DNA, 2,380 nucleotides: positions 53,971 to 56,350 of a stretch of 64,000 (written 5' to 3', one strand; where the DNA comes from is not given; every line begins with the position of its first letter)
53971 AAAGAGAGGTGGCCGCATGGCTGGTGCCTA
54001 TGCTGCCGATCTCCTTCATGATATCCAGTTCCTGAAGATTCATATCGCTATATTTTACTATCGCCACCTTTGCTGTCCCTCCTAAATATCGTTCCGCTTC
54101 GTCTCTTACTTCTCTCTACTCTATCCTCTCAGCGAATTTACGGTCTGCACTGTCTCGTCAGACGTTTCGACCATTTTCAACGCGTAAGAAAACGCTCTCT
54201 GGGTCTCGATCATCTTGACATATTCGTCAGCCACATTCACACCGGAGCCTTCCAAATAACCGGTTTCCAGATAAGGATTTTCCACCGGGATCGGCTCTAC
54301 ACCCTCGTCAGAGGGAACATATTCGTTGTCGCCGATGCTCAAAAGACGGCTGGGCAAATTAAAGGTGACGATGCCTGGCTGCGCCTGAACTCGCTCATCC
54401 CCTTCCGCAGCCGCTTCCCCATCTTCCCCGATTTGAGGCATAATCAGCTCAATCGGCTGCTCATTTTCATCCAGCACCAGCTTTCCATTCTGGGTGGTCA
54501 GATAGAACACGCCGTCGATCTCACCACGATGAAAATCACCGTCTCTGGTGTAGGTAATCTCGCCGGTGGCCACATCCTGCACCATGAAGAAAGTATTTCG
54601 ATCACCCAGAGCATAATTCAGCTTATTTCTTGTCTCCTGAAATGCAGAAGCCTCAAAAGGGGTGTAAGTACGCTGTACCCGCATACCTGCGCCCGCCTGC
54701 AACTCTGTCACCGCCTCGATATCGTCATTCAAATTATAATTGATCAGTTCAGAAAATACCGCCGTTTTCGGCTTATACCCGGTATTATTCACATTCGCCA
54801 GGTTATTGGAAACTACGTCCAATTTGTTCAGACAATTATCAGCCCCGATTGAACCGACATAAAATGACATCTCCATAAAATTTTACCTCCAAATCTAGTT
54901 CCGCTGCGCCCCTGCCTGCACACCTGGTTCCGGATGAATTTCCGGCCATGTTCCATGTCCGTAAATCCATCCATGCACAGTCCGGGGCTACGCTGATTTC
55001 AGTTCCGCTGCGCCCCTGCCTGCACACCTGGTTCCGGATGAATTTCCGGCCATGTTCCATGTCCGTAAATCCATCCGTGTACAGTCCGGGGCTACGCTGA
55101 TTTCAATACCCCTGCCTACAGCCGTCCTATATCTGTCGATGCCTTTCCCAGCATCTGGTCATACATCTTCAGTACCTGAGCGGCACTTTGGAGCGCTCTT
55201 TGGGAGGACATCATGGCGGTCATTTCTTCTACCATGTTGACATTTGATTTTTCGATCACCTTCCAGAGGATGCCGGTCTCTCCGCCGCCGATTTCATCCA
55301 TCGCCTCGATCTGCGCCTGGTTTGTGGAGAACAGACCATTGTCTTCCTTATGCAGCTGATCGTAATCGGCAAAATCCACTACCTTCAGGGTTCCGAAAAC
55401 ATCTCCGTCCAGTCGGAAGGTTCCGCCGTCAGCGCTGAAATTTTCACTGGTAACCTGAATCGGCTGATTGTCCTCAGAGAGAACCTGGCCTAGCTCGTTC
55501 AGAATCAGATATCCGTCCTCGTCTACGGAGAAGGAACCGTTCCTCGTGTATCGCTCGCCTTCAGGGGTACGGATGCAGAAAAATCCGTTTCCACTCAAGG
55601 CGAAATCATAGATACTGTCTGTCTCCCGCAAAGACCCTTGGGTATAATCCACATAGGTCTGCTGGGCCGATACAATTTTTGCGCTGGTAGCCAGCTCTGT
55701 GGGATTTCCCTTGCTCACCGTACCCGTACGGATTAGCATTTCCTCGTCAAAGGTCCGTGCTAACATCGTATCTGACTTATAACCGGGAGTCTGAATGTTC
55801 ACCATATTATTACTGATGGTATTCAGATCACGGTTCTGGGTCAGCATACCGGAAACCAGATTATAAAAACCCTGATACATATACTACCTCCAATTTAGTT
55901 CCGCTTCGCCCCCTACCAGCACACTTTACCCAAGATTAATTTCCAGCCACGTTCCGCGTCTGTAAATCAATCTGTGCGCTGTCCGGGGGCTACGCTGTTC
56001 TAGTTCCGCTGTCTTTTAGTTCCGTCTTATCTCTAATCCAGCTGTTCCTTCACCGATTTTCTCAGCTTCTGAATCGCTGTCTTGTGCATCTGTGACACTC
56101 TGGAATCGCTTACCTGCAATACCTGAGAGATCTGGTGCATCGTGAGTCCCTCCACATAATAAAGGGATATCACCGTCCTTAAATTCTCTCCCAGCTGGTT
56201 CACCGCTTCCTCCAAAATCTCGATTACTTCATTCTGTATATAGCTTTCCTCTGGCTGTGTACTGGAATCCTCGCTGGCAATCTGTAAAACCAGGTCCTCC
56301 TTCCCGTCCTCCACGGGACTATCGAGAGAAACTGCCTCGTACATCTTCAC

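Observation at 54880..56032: A ~107-nt GGA-rich element repeated three times in the leaders of the flgF and flgG rod genes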

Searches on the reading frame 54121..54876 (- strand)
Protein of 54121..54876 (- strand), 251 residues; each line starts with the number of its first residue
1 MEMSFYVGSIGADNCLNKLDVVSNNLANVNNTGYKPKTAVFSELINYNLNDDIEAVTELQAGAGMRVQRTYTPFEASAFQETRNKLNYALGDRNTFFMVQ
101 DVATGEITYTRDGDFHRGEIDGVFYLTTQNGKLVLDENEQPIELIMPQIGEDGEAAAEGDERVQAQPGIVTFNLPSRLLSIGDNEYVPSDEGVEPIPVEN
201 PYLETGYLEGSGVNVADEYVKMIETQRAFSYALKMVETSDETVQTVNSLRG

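Call 96: search_protein_families(library=pfam, proteins=[window:54121-54876:-], max_evalue=0.00001)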
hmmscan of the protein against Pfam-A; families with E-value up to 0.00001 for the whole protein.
window:54121-54876:- (251 aa): 3 families
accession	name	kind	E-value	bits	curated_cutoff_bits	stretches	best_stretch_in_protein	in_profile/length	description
PF06429.18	Flg_bbr_C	-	5.4e-16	58.3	23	1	205-249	2-46/46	Flagellar basal body rod FlgEFG protein C-terminal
PF00460.25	Flg_bb_rod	-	1.3e-06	28.7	20.7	1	8-35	4-31/31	Flagella basal body rod protein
PF22692.1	LlgE_F_G_D1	-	2.2e-06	28.1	27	1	95-154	6-61/64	Flagellar hook protein FlgE/F/G D1 domain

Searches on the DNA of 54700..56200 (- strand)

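Call 7: search_rna_families(source=window, start=54700, end=56200, threshold=evalue, max_evalue=10, show_alignments=3)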
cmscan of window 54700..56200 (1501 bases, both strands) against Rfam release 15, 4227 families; matches with E-value up to 10: 2.
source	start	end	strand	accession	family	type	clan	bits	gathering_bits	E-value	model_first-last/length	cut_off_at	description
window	55557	55601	+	RF02262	MAT2A_C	Cis-reg;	-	15.6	47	8.4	1-52/52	no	MAT2A 3'UTR stem loop C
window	55344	55437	-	RF02166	PVT1_3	Gene; lncRNA;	-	10.3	45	9.9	1-95/95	no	Pvt1 oncogene conserved region 3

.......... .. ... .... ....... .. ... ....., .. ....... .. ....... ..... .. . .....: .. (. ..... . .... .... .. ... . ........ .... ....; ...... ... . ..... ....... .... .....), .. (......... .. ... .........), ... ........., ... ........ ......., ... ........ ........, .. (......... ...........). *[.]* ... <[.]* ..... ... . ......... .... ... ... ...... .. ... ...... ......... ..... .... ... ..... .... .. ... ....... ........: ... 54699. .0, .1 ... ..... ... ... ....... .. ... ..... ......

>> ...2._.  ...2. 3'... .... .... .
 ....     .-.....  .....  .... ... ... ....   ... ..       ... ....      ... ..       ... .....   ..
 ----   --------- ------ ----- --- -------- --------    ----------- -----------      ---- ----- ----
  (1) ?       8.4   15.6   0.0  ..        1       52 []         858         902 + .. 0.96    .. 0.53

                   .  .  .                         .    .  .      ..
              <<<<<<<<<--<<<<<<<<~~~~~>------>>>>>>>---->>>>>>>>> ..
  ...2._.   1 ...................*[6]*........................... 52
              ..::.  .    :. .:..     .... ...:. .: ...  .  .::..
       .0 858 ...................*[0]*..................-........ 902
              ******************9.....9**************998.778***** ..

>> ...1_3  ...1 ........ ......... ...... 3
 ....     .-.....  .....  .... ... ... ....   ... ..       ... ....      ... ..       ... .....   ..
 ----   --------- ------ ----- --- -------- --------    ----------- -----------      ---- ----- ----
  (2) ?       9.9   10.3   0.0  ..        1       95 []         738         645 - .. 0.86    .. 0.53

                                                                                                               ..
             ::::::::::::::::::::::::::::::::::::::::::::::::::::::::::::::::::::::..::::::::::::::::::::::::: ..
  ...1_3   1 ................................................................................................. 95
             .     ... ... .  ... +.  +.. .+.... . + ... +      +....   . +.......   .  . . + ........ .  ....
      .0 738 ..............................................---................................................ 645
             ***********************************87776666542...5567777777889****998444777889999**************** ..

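Call 13: search_dna_similar(query=window:54877-55115:-, collection=plasmids, mode=distant)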
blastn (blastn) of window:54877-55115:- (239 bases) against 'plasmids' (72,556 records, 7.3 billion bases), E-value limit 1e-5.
No match.
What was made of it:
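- Tried and rejected: blastn of the tandem pair against plasmids gave no match (call 13).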

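Call 46: build_rna_model(alignment_id=A4, structure=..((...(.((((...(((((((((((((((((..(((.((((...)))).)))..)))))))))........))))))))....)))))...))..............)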
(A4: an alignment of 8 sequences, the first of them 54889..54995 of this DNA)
Model R1 built from alignment A4 (8 sequences, 109 columns); structure: as given.
model positions 107; base pairs 31; branch points 0; effective number of sequences 1.15; information 0.591 bits per position. Calibrated on 0.2 Mb of random sequence (short: E-values are rough).
structure used (alignment columns):
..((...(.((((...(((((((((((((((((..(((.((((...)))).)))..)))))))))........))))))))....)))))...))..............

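Call 47: search_with_rna_model(model_id=R1, source=window, filters=off, max_evalue=10)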
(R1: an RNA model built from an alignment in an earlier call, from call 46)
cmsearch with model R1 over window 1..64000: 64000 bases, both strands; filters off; matches with E-value up to 10: 26.
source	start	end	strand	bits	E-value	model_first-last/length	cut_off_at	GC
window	54993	55099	-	125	3.1e-33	1-107/107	no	0.58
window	55889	55997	-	107.9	2.3e-28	1-107/107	no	0.53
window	54889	54992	-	101.2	1.9e-26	1-107/107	no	0.58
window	8456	8560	+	44.2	3.6e-10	1-107/107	no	0.51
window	55005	55111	+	24.2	0.00019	1-107/107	no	0.58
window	54932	54973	+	22.4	0.00061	24-65/107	no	0.48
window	55933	55974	+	15.2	0.068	24-65/107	no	0.43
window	8477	8518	-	15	0.078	24-66/107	no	0.57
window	54082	54152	-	14.6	0.1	1-107/107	no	0.45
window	21960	22014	-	13.9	0.16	21-75/107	no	0.55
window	36154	36258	-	10.8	1.3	1-107/107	no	0.34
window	40107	40206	-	10.1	2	1-107/107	no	0.47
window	17587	17636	+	9.9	2.2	1-107/107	no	0.38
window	24881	24940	-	9.1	3.8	1-107/107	no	0.58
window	44583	44614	-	8.7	4.8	1-107/107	no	0.28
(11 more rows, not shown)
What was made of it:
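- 54889..54992 (-): Unit A. This is the flgG-proximal full repeat unit (hairpin plus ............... tail). The tail abuts the flgG SD GGAGG (54886-54890), and the ATG is at 54876. Covariance model R1 gives 101 bits, E 2e-26 (call 47).
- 55889..55997 (-): Unit C. This is a single unit between the sigma (fliA-like) gene and flgF. Its tail abuts the flgF SD GGAGG (55887-55891), and the ATG is at 55880. Model score 108 bits (call 47).
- Checked: The model scores are 101-125 bits, E 1e-26 to 1e-33 (call 47).
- The model search of the window found a fourth copy before a TetR gene (call 47).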

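Call 48: search_with_rna_model(model_id=R1, sources=[L009, L019, L020, L021, L022, L023, L024, L025, L026, L027, L001, L004], max_evalue=10)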
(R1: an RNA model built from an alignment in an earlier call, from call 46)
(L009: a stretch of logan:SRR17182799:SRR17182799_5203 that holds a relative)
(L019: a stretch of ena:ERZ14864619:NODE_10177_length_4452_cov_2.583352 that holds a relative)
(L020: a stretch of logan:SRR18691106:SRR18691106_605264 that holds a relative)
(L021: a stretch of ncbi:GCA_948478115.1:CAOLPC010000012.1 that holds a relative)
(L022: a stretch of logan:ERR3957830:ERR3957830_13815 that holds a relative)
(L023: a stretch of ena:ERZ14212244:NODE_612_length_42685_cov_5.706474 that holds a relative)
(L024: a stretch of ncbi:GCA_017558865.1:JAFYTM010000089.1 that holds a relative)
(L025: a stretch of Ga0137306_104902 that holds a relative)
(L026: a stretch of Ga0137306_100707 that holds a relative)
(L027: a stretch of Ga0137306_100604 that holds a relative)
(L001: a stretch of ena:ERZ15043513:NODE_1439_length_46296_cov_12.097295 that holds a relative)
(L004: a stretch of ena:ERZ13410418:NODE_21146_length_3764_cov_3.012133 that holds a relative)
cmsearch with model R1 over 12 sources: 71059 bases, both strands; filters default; matches with E-value up to 10: 32.
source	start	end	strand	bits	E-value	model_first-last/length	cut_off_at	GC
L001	3886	3992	+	124.2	5.5e-33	1-107/107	no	0.57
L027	6575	6681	-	121.3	3.8e-32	1-107/107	no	0.58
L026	4334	4440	+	120.6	6e-32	1-107/107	no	0.52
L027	6682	6785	-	114.5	3.2e-30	1-107/107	no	0.6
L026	4229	4333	+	108.6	1.6e-28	1-107/107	no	0.54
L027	7583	7691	-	107.9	2.5e-28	1-107/107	no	0.53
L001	2884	2992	+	107.9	2.5e-28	1-107/107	no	0.53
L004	1221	1329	+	107.9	2.5e-28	1-107/107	no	0.53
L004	2119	2225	+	106.3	7.4e-28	1-107/107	no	0.58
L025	7995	8100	+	105.2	1.5e-27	1-107/107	no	0.56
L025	7890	7994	+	103.9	3.6e-27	1-107/107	no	0.48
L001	3782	3885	+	97.7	2.1e-25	1-107/107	no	0.58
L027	6618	6659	+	22.4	0.00067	24-65/107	no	0.48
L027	6722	6763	+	22.2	0.00074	24-65/107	no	0.5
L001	3804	3845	-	22.2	0.00074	24-65/107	no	0.5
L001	3908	3949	-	22.2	0.00074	24-65/107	no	0.5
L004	2141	2182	-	22.2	0.00074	24-65/107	no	0.5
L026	4322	4428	-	21.9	0.00093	1-107/107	no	0.53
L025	7912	7953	-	20.6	0.0022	24-65/107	no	0.45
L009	4000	4064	+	18.3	0.0095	1-107/107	no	0.6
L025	8678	8708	+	17.9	0.013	1-107/107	no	0.39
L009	3155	3207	+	15.4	0.067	1-107/107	no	0.57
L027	7627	7668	+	15.2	0.075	24-65/107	no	0.43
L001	2907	2948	-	15.2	0.075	24-65/107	no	0.43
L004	1244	1285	-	15.2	0.075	24-65/107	no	0.43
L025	8016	8057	-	15.2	0.077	24-66/107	no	0.52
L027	5768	5838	-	14.6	0.11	1-107/107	no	0.45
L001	4729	4799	+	14.6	0.11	1-107/107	no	0.45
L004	2962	3032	+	14.6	0.11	1-107/107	no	0.45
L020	834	897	+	12.7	0.38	1-107/107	no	0.53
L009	2320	2354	+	12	0.63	1-107/107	no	0.37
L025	8646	8677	+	7.8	9.8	1-107/107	no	0.47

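Call 53: search_with_rna_model(model_id=R1, sources=[L028, L029, L030, L031, L032, L033, L034, L035, L036, L037, L038, L039, L040, L041, L042, L043, L044, L045, L046, L047, L048, L049, L050, L051, L052, L053, L054, L055, L056], max_evalue=0.001, make_alignment=true)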
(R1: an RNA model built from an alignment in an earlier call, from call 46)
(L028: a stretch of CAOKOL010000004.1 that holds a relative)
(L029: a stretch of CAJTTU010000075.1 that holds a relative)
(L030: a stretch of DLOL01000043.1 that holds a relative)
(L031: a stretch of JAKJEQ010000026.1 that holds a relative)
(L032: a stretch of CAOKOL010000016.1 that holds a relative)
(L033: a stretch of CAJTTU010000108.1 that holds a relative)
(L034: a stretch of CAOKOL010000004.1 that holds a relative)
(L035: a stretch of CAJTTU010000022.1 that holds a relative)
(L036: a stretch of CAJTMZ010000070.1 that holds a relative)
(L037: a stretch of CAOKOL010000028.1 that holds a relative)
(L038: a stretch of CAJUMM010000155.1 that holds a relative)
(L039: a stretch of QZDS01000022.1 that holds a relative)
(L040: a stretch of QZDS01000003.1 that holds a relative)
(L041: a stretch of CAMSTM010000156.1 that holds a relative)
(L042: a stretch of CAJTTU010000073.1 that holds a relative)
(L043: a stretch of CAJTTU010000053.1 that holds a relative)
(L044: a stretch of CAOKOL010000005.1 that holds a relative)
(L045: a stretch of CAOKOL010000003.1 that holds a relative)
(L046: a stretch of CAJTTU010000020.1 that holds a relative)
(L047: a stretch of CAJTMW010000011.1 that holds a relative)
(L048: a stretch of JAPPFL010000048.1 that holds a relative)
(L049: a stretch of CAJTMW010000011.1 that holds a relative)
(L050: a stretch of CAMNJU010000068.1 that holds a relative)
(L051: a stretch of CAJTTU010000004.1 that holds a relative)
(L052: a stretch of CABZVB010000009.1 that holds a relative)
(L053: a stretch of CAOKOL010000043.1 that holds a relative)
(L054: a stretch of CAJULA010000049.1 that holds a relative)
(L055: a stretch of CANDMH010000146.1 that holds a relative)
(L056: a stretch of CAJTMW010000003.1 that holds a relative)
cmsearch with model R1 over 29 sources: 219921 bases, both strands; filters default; matches with E-value up to 0.001: 38.
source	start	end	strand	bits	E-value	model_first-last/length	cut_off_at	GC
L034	5529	5635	-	109.8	2.3e-28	1-107/107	no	0.6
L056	979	1084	+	108.9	4.1e-28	1-107/107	no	0.55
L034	5636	5739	-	104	1e-26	1-107/107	no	0.6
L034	5740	5843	-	104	1e-26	1-107/107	no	0.6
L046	743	852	+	103.7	1.2e-26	1-107/107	no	0.57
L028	6508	6613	-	103.1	1.9e-26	1-107/107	no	0.55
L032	2950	3057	-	99.8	1.6e-25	1-107/107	no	0.55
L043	5155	5261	-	99.6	1.9e-25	1-107/107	no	0.59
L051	7350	7453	-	99.1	2.6e-25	1-107/107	no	0.54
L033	5887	5991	+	98.9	2.9e-25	1-107/107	no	0.56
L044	2605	2707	-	98.9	2.9e-25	1-107/107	no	0.6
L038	2853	2956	+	98.5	3.7e-25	1-107/107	no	0.51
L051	6014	6117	-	98.4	4.1e-25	1-107/107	no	0.57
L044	2500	2604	-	97.5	7.3e-25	1-107/107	no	0.58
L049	5508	5613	-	97.2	9e-25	1-107/107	no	0.54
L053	564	669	+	97.1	9.6e-25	1-107/107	no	0.58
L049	3509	3614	-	97.1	9.7e-25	1-107/107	no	0.53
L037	1454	1560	-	95.9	2e-24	1-107/107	no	0.54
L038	156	259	+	95.2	3.3e-24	1-107/107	no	0.5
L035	5953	6058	-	90.2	9.1e-23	1-107/107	no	0.51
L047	6704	6809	-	89.3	1.6e-22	1-107/107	no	0.46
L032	3058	3161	-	88.3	3e-22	1-107/107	no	0.56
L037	1561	1663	-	87.7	4.4e-22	1-107/107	no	0.55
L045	5017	5125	+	86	1.4e-21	1-107/107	no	0.54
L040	5776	5879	-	85.9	1.5e-21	1-107/107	no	0.5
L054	3661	3766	-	84.3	4.2e-21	1-107/107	no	0.58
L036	2708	2812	-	84.3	4.2e-21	1-107/107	no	0.49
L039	5954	6057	-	82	2e-20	1-107/107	no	0.43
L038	13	117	+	79.2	1.2e-19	1-107/107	no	0.59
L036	2813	2914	-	79.1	1.3e-19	1-107/107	no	0.49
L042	4779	4883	-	78.1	2.5e-19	1-107/107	no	0.57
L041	600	702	-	77.6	3.5e-19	2-107/107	5'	0.45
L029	6639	6742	+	76.2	8.6e-19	1-107/107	no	0.48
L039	6058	6159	-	71.3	2.3e-17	1-107/107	no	0.47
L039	6160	6261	-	71.3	2.3e-17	1-107/107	no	0.47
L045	4923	5016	+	56.6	3.6e-13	1-107/107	no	0.53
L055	5774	5877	+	50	2.7e-11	1-107/107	no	0.55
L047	6740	6799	+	25.5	0.00026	18-78/107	no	0.38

Alignment A5: 38 matches aligned to the model, 130 columns, each read 5' to 3' on its own strand. Consensus structure (alignment columns), stored with it:
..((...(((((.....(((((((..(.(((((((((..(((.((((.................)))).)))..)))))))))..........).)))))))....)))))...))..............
